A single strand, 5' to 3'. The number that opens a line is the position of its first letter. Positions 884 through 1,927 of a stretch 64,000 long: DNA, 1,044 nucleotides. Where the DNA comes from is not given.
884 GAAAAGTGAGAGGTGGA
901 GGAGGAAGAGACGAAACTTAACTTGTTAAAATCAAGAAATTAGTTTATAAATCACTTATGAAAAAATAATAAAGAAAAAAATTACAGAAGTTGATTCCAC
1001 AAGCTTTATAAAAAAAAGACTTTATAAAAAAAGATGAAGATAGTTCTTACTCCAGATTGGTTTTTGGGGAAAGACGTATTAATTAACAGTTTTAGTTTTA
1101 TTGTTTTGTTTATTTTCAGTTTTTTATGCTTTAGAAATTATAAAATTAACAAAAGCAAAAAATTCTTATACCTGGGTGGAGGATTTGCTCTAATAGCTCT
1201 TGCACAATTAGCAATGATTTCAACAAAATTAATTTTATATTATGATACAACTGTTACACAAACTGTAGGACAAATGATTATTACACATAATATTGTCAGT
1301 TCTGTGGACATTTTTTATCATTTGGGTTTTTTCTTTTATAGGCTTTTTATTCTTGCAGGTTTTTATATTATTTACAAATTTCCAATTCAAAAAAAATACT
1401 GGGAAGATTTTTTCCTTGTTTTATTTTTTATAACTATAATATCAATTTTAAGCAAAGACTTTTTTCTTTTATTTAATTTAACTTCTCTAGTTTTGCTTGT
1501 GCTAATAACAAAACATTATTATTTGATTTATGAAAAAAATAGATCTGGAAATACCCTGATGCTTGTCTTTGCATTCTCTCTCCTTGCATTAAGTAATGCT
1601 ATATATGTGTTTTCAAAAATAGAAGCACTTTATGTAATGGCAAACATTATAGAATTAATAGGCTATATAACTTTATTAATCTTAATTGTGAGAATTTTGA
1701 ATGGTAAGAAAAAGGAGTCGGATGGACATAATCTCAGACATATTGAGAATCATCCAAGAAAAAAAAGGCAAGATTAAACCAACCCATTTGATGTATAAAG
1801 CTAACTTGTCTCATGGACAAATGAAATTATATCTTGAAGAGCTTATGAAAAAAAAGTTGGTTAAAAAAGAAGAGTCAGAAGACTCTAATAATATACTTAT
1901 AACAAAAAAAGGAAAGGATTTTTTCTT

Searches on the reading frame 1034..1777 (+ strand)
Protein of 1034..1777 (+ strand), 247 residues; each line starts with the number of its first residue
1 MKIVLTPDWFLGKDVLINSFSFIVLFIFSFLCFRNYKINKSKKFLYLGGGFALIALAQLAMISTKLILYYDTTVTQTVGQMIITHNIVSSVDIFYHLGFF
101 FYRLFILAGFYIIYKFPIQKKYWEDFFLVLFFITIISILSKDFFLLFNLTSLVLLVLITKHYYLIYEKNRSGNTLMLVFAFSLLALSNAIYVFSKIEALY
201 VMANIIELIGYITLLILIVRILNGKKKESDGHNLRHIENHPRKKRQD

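Call 16: search_protein_families(library=pfam, proteins=[window:1034-1777:+], max_evalue=0.01)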
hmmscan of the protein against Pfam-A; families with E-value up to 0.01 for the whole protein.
window:1034-1777:+ (247 aa): 1 family
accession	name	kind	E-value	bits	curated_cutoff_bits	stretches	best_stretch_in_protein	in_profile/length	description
PF19447.4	DUF5985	-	0.009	16.8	27.3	0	24-69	12-59/86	Family of unknown function (DUF5985)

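Call 66: find_encoding_contigs(protein=window:1034-1777:+, flank=10000, max_places=2)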
Protein window:1034-1777:+ (247 aa): no gene with exactly this product is on record in the collection.
